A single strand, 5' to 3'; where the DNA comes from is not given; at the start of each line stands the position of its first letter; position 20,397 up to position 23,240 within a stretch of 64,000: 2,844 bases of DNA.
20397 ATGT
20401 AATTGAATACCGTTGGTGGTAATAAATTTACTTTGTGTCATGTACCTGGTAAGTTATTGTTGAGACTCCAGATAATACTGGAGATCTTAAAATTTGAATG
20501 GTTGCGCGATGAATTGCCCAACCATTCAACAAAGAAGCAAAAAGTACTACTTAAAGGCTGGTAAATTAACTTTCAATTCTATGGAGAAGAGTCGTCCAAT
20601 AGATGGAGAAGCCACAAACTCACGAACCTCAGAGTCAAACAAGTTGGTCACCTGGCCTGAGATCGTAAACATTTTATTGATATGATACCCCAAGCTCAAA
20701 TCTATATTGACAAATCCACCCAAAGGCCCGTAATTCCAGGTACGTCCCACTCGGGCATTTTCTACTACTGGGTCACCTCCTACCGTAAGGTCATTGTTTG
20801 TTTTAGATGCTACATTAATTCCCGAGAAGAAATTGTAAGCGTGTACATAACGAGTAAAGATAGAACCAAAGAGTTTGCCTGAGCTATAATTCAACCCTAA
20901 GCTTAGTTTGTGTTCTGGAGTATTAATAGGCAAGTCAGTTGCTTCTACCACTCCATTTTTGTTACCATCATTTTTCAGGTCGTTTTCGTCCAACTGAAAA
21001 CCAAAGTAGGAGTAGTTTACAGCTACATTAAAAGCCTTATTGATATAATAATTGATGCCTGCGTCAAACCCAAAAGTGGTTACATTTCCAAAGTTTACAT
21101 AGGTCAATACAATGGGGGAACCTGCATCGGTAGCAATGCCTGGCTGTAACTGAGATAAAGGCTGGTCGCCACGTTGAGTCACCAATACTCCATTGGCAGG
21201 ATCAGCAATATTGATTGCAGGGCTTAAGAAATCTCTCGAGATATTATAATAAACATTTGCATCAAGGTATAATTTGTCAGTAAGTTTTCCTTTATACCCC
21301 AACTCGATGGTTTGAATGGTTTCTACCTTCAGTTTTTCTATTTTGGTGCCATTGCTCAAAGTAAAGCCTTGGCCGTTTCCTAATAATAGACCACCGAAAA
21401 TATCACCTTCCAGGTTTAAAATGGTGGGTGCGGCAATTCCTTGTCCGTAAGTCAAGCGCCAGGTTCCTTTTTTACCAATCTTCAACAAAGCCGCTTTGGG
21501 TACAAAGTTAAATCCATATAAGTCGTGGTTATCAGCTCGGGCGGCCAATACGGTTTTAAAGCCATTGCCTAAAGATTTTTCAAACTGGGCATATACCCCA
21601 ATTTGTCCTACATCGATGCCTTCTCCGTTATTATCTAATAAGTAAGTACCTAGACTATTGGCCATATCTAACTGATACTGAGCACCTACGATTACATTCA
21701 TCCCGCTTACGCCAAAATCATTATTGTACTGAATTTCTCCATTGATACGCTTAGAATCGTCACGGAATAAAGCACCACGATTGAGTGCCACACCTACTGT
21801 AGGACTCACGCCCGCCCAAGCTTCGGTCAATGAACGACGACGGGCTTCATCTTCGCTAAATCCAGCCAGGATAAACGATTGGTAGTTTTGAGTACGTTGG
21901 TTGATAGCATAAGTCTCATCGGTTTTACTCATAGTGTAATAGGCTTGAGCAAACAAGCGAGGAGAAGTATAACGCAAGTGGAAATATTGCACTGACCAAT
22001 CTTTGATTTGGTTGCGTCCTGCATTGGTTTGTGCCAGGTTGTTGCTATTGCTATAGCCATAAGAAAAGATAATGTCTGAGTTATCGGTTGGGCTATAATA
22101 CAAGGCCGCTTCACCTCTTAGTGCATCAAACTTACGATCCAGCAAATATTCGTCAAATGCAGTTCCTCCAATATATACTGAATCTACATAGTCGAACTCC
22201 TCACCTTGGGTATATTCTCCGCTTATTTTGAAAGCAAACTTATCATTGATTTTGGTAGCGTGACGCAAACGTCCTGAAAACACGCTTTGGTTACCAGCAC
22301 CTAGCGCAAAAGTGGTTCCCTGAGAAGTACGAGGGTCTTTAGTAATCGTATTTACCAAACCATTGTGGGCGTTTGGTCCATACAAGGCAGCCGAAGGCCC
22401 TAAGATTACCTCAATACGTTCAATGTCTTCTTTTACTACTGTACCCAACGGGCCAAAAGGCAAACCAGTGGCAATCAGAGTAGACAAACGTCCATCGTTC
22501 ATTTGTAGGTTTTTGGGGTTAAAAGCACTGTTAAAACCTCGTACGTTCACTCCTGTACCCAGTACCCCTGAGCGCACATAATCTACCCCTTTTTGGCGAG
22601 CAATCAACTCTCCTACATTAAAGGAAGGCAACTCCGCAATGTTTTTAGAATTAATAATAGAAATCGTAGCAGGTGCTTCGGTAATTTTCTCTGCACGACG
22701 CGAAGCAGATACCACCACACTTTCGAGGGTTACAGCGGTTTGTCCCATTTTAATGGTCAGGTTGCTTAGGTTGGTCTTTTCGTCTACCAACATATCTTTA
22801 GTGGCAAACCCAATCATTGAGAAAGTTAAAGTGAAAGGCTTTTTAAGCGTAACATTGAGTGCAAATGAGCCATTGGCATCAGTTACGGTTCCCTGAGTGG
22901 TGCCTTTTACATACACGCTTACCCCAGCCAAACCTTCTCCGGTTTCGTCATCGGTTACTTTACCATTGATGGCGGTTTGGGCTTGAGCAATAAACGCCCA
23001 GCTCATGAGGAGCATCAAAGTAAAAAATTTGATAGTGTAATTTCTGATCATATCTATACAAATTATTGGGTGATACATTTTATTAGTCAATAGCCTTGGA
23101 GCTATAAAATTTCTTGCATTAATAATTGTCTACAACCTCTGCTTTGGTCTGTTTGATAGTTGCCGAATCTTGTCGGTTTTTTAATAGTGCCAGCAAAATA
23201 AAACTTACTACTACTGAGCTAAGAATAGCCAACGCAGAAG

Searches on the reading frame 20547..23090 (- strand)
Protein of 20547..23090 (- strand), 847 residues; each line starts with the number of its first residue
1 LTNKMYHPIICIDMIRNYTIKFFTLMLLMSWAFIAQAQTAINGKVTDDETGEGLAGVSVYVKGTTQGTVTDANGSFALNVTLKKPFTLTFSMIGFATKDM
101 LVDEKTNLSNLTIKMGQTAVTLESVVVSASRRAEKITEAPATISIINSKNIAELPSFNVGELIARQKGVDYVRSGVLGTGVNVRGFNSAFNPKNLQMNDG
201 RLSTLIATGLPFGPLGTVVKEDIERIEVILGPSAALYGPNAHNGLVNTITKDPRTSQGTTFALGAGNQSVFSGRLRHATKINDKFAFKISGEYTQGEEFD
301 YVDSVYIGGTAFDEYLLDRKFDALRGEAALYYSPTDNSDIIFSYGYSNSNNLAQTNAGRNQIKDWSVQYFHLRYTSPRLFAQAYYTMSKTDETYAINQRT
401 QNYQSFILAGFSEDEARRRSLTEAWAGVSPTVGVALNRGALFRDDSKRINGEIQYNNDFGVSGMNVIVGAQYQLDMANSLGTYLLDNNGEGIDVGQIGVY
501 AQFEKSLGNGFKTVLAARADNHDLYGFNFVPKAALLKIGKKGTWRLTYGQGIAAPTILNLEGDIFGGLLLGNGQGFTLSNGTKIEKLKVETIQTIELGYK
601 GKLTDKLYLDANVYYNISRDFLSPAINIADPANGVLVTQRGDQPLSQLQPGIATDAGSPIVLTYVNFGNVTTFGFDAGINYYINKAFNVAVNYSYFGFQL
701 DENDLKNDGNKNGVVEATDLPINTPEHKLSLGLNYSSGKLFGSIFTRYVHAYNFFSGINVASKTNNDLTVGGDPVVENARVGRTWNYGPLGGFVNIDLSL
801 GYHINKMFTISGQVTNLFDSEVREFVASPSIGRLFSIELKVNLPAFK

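Call 6: search_protein_families(library=pfam, proteins=[window:20547-23090:-], max_evalue=0.001)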
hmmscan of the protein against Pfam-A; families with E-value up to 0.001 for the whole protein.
window:20547-23090:- (847 aa): 5 families
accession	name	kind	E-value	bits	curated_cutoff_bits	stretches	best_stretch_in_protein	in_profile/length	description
PF00593.30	TonB_dep_Rec_b-barrel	-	7.8e-29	102.2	27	1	330-817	20-436/436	TonB dependent receptor-like, beta-barrel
PF13715.12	CarbopepD_reg_2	-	1e-20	74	32.2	1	41-127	1-88/88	CarboxypepD_reg-like domain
PF07715.20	Plug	-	8.2e-15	55.7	23.9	1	137-244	3-106/107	TonB-dependent Receptor Plug Domain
PF13620.12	CarboxypepD_reg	-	9.5e-13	48.7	32.3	1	41-114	2-70/82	Carboxypeptidase regulatory-like domain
PF14905.12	OMP_b-brl_3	-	7.6e-05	22.4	27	1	586-753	212-352/408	Outer membrane protein beta-barrel family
